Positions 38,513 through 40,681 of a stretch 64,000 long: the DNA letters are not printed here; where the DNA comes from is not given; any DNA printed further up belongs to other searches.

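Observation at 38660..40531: A B12-binding radical SAM enzyme with a STAS-like tail is inserted between the LptM-like gene and lysA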

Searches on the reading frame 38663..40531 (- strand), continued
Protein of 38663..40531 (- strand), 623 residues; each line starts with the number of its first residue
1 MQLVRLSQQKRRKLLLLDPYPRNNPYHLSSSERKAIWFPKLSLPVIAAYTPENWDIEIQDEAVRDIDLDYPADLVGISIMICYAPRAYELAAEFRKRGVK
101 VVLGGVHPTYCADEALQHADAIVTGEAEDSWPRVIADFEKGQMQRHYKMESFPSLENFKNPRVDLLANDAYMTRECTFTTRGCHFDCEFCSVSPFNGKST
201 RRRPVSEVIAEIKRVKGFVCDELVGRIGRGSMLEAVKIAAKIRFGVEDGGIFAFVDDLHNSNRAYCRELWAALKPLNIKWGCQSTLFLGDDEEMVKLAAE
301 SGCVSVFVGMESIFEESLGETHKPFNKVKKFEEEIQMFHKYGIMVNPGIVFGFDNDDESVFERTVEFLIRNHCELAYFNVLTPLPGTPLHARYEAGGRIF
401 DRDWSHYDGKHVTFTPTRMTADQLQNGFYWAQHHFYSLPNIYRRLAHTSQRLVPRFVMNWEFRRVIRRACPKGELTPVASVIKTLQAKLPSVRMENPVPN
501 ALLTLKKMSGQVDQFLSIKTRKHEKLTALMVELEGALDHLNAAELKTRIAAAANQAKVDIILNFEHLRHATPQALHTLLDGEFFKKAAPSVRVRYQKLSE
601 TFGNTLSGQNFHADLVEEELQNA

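Call 19: search_protein_families(library=pfam, proteins=[L020:8401-9255:+, L020:9843-11471:+, L020:11734-13857:+, L020:3332-3832:-, L020:4911-5402:+, L061:110-679:+, L061:2789-3469:+, L061:2664-3296:-, L061:6584-7261:+], max_evalue=0.01)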
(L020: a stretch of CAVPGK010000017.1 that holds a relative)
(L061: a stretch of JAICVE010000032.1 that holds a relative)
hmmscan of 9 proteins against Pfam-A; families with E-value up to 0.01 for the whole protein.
L020:8401-9255:+ (284 aa): 1 family
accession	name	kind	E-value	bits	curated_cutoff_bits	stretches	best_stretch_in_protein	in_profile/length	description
PF03631.20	Virul_fac_BrkB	-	1.1e-47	163.4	33.7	1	20-275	3-257/259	Virulence factor BrkB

L020:9843-11471:+ (542 aa): 0 families

L020:11734-13857:+ (707 aa): 1 family
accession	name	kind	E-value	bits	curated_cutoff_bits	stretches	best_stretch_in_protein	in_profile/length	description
PF13632.12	Glyco_trans_2_3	-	0.0011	19.3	27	1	7-229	1-189/198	Glycosyl transferase family group 2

L020:3332-3832:- (166 aa): 0 families

L020:4911-5402:+ (163 aa): 3 families
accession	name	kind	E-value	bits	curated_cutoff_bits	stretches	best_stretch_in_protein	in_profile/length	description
PF13545.12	HTH_Crp_2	-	1.5e-11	44.5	27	1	90-152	1-61/70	Crp-like helix-turn-helix domain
PF00027.35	cNMP_binding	-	6.1e-08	33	27.5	1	3-56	34-87/89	Cyclic nucleotide-binding domain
PF13412.12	HTH_24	-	0.0039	17.2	21.9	1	113-144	16-47/48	Winged helix-turn-helix DNA-binding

L061:110-679:+ (189 aa): 1 family
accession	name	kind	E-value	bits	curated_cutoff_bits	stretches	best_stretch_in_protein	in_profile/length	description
PF05494.18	MlaC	-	1.6e-37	129.3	26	1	3-163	2-166/166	MlaC protein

L061:2789-3469:+ (226 aa): 0 families

L061:2664-3296:- (210 aa): 0 families

L061:6584-7261:+ (225 aa): 0 families

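Call 20: search_protein_representatives(protein=window:38663-40531:-)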
Query: 623 residues. Proteins with E-value up to 0.001 (for the whole library): 23539; up to 1e-10: 8336; up to 1e-30: 1868. The best 150 are listed.
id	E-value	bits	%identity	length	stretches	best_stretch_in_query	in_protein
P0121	3.9e-230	781.6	58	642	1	6-602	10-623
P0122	9.4e-138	476.5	43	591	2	253-579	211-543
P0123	1.1e-128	446.6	44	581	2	249-581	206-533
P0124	6.3e-121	421.0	83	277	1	1-218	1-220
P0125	6.1e-116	404.5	70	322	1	12-254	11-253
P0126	4.1e-112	391.8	42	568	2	252-571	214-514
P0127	2.4e-111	389.3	66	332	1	9-250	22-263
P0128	2.1e-99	349.8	45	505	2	249-448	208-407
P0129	1.2e-97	344.0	44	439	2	253-468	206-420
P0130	1.8e-97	343.5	77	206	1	419-623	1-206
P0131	4.7e-97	342.1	67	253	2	1-172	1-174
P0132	1.2e-96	340.8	43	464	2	13-218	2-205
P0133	1.8e-96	340.2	42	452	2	254-480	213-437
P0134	7.0e-96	338.2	44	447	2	252-467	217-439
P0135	5.6e-95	335.2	42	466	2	24-217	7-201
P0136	5.7e-95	335.2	44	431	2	253-447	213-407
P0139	1.0e-91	324.5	40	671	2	251-469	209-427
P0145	2.6e-90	319.8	41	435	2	252-473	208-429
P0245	4.2e-77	276.2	38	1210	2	11-215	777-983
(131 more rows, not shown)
